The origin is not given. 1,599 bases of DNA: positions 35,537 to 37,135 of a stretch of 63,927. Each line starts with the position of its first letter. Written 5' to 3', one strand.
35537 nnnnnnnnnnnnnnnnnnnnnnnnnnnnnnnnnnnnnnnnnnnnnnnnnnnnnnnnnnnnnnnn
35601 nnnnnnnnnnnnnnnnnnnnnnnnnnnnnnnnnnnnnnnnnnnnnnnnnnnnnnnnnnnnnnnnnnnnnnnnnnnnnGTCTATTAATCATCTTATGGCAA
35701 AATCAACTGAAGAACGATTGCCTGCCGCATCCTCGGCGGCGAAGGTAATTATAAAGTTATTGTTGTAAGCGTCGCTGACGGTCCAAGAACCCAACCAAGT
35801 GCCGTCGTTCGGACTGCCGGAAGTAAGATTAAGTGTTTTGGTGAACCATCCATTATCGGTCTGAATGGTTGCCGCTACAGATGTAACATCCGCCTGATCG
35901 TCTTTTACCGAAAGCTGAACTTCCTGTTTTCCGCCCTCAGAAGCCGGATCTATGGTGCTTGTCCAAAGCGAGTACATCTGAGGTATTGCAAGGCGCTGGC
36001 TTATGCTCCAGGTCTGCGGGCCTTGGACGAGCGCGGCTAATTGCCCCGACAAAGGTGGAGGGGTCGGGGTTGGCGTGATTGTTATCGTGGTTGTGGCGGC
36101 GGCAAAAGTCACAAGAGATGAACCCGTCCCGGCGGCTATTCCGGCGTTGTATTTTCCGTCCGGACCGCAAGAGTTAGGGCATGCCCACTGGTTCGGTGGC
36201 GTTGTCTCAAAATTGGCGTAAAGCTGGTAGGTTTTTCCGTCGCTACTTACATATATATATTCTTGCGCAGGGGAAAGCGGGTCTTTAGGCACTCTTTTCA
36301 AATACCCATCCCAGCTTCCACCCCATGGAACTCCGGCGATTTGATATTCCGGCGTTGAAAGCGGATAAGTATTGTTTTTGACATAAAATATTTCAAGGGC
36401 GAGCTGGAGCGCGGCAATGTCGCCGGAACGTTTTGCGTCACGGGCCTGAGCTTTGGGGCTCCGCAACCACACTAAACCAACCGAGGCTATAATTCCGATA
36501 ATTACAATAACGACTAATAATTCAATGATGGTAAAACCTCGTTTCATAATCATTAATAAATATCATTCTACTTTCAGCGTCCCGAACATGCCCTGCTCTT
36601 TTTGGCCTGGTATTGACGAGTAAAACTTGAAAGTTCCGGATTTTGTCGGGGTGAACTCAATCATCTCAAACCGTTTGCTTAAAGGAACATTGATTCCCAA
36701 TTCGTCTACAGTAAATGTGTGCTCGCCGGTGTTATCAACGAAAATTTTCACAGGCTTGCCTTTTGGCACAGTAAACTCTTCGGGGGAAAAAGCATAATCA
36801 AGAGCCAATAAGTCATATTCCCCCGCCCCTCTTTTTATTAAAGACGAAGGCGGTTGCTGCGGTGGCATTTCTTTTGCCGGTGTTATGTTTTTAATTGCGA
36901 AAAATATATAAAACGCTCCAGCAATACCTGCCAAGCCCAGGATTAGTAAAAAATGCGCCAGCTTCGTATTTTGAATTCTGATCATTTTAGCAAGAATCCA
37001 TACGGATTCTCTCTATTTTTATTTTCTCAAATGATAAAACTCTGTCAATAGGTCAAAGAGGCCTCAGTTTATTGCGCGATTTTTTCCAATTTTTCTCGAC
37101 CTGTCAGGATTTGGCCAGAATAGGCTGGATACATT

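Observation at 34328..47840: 13.5-kb translationally coupled operon linking PAPS synthesis, a sulfotransferase, sugar activation, five glycosyltransferases, a Wzy_C/TPR protein and a pilin: candidate sulfated protein-O-glycosylation system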

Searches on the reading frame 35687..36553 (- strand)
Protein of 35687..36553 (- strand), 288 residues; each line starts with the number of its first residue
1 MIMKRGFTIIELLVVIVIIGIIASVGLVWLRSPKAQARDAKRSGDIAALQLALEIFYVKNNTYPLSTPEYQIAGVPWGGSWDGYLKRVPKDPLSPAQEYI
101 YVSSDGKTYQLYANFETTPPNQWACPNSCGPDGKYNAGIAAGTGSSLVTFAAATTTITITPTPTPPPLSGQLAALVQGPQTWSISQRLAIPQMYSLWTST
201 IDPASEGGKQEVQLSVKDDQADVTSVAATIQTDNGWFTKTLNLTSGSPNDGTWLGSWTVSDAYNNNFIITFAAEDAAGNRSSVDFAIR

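Call 5: search_protein_families(library=pfam, proteins=[window:35687-36553:-], max_evalue=0.01)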
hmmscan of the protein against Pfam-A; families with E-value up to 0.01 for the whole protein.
window:35687-36553:- (288 aa): 2 families
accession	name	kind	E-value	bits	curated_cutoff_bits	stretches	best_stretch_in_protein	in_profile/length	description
PF07963.17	N_methyl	-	4.6e-06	26.4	21.2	1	3-25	3-25/27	Prokaryotic N-terminal methylation motif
PF08334.16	T2SSG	-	5.7e-05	23.6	21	1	35-112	7-88/108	Type II secretion system (T2SS), protein G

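Call 61: find_homologous_proteins(query=window:35687-36553:-, max_evalue=0.001)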
Query window:35687-36553:- (288 aa): 53 proteins with E <= 0.001 among 3161 candidates.
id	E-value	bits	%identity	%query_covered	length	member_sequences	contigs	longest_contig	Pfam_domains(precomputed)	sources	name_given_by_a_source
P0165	5.0e-188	641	100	99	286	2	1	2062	PF07963.18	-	-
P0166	1.8e-74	269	68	64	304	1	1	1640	PF00406.30,PF13207.13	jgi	jgi:adenylate kinase family enzyme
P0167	4.3e-44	169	35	99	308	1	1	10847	-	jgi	jgi:prepilin-type N-terminal cleavage/methylation domain-containing protein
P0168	1.6e-25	108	29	99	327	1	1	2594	PF07963.18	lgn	-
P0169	1.6e-21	95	45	40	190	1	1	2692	-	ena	-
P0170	2.8e-21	94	46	40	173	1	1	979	PF07963.18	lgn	-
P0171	1.9e-16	78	36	56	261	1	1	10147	PF07963.18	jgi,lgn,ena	-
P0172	9.0e-16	76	37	55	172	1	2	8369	PF07963.18,PF08334.17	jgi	jgi:general secretion pathway protein G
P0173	8.5e-15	73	36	57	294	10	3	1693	PF07963.18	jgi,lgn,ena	-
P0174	9.1e-13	66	38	56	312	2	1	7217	PF07963.18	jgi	-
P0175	1.9e-12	65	40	46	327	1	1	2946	PF07963.18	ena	-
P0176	2.2e-12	65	49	34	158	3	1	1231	PF07963.18,PF08334.17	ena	-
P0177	2.3e-12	65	35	53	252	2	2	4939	-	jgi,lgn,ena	-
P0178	2.7e-12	65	38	42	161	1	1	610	PF07963.18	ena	-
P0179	5.6e-12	64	42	37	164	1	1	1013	PF08334.17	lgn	-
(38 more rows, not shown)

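Call 62: find_encoding_contigs(protein=P0167, flank=10000, max_places=2)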
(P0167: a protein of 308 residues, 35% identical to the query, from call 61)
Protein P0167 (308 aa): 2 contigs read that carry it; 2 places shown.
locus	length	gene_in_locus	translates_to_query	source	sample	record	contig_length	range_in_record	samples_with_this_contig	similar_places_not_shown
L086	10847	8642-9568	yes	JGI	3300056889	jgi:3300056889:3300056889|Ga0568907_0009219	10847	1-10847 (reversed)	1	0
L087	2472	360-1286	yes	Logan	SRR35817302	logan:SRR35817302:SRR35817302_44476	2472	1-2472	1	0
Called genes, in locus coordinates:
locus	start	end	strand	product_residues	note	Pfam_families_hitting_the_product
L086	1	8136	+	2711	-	?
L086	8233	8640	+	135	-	-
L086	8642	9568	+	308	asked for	-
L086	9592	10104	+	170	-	-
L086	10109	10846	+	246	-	?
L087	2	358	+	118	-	?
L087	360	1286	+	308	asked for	-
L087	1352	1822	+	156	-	-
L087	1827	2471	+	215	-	?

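Call 63: find_encoding_contigs(protein=P0171, flank=10000, max_places=2)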
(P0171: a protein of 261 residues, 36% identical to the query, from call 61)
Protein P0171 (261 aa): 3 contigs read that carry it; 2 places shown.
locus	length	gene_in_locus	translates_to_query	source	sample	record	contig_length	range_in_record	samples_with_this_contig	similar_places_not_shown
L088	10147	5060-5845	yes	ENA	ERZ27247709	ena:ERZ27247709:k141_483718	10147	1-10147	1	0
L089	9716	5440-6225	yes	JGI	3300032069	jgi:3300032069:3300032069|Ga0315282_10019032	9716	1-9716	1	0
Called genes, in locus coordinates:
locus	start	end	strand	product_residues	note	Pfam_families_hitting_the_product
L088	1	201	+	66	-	?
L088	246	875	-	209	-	PF01797:Y1_Tnp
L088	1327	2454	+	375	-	PF01637:ATPase_2 (faint), PF13173:AAA_14, PF13635:DUF4143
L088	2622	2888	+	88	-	PF15919:HicB_lk_antitox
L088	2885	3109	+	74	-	PF07927:HicA_toxin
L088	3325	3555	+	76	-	PF15919:HicB_lk_antitox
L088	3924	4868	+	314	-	-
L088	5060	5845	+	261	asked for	PF07963:N_methyl (weak)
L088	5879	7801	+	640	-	PF07719:TPR_2 (faint), PF13424:TPR_12 (faint), PF00515:TPR_1 (faint), PF23914:TPR_CcmH_CycH (faint), PF13414:TPR_11 (weak), PF14559:TPR_19 (weak)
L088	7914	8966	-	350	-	PF00535:Glycos_transf_2, PF10111:Glyco_tranf_2_2, PF13641:Glyco_tranf_2_3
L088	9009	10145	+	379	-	?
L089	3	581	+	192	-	?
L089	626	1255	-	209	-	PF01797:Y1_Tnp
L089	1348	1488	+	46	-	-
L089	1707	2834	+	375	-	PF01637:ATPase_2 (faint), PF13173:AAA_14, PF13635:DUF4143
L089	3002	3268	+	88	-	PF15919:HicB_lk_antitox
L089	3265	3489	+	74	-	PF07927:HicA_toxin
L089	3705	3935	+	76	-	PF15919:HicB_lk_antitox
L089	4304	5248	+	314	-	-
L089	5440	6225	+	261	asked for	PF07963:N_methyl (weak)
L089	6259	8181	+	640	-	PF07719:TPR_2 (faint), PF13424:TPR_12 (faint), PF00515:TPR_1 (faint), PF23914:TPR_CcmH_CycH (faint), PF13414:TPR_11 (weak), PF14559:TPR_19 (weak)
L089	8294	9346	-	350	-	PF00535:Glycos_transf_2, PF10111:Glyco_tranf_2_2, PF13641:Glyco_tranf_2_3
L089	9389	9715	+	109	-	?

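Call 70: search_protein_families(library=pfam, proteins=[L086:8233-8640:+, L086:9592-10104:+], max_evalue=0.01)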
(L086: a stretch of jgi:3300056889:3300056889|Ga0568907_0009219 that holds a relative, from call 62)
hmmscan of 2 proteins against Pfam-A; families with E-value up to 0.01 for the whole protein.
L086:8233-8640:+ (135 aa): 0 families

L086:9592-10104:+ (170 aa): 0 families

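Call 100: predict_structure(alignment_id=A6)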
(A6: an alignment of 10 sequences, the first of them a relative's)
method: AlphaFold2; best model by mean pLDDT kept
length: 286 residues; sequences in the alignment: 10
mean_pLDDT: 64.6   pTM: 0.48
mean pLDDT of the five models: 64.6, 63.6, 61.7, 58.0, 51.5
residues with pLDDT >= 90: 19; 70-90: 121; 50-70: 87; < 50: 59
segments of 3 or more residues with pLDDT < 50: 70-77, 141-186
pLDDT, mean of each block of 10 residues (from residue 1): 60 76 56 73 73 70 58 46 60 61 72 75 70 72 37 26 26 30 52 71 66 86 88 85 91 76 69 85 65
secondary structure, 60 per line:
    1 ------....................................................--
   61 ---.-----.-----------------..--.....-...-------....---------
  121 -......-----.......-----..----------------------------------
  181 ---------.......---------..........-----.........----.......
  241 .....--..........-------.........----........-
elements in order: H7-58 E92-96 E98-100 E108-111 E122-127 E133-139 E190-196 E206-215 E221-229 E234-245 E248-257 E265-273 E278-285

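Call 102: fold_search(model_id=the predicted structure, library=pdb)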
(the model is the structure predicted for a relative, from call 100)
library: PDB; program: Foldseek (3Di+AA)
matches with E <= 10: 1670; with E <= 0.001: 0
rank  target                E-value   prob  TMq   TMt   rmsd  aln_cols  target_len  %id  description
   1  6i0x_B                1.6e-03  1.00  0.26  0.18   4.0       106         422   13  Porphyromonas gingivalis peptidylarginine deminase (PPAD) mutant G231N/E232T/N235D in complex with Cl-amidine. (released 2019-01-23)
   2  8s5s                  1.9e-03  1.00  0.21  0.16   3.4        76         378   16  Crystal structure of a Sulfite dehydrogenase from Thermus thermophilus (released 2024-11-27)
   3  6i0x_A                2.0e-03  1.00  0.26  0.18   4.0       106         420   13  Porphyromonas gingivalis peptidylarginine deminase (PPAD) mutant G231N/E232T/N235D in complex with Cl-amidine. (released 2019-01-23)
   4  8u01                  2.6e-03  1.00  0.25  0.09   4.0       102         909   13  Crystal Structure of the Glycoside Hydrolase Family 2 TIM Barrel-domain Containing Protein from Phocaeicola plebeius (released 2023-09-27)
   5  5k3x_A                3.2e-03  1.00  0.22  0.19   8.5       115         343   14  Crystal Structure of the sulfite dehydrogenase, SorT R78K mutant from Sinorhizobium meliloti (released 2017-05-24)
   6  2blf_A                3.6e-03  1.00  0.24  0.18   3.3        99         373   12  Sulfite dehydrogenase from Starkeya Novella (released 2005-04-28)
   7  2ca3_A                3.6e-03  1.00  0.22  0.17   3.1        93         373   12  Sulfite dehydrogenase from Starkeya Novella r55m mutant (released 2007-02-20)
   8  3uc2_D                3.6e-03  1.00  0.22  0.49   6.3       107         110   11  Crystal structure of a DUF4426 family protein (PA0388) from Pseudomonas aeruginosa PAO1 at 2.09 A resolution (released 2011-11-23)
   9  2ca4_A                3.8e-03  1.00  0.22  0.17   3.3        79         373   15  Sulfite dehydrogenase from Starkeya Novella mutant (released 2007-02-20)
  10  6y0k                  3.8e-03  1.00  0.20  0.16   3.5        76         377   16  Sulfite oxidase from Thermus thermophilus with coordinated phosphate (released 2020-08-05)
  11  5wa0_A                4.0e-03  1.00  0.22  0.18   8.5       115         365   14  Crystal Structure of the sulfite dehydrogenase, SorT R78Q mutant from Sinorhizobium meliloti (released 2017-10-25)
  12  5ak7                  4.3e-03  1.00  0.26  0.18   4.0       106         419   14  Structure of wt Porphyromonas gingivalis peptidylarginine deiminase (released 2015-07-22)
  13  2p9r_B                4.3e-03  0.99  0.20  0.45   5.9       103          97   13  Human alpha2-macroglogulin is composed of multiple domains, as predicted by homology with complement component C3 (released 2007-08-21)
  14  4pw3_B                4.5e-03  1.00  0.23  0.18   8.4       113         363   13  Crystal structure of the sulfite dehydrogenase SorT from Sinorhizobium meliloti (released 2015-06-03)
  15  5k3x_B                4.8e-03  1.00  0.23  0.20   8.5       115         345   13  Crystal Structure of the sulfite dehydrogenase, SorT R78K mutant from Sinorhizobium meliloti (released 2017-05-24)
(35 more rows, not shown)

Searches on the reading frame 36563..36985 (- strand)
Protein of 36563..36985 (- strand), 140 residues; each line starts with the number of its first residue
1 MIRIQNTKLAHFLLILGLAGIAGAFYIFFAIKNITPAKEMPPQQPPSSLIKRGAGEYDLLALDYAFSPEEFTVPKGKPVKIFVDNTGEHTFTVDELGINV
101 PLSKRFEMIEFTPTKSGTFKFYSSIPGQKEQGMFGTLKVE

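Call 4: search_protein_families(library=pfam, proteins=[window:36563-36985:-], max_evalue=0.01)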
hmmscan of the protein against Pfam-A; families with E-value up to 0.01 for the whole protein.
window:36563-36985:- (140 aa): 1 family
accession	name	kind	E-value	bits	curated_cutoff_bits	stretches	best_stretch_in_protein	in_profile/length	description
PF13473.12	Cupredoxin_1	-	2.2e-08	34.5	27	1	61-132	27-100/104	Cupredoxin-like domain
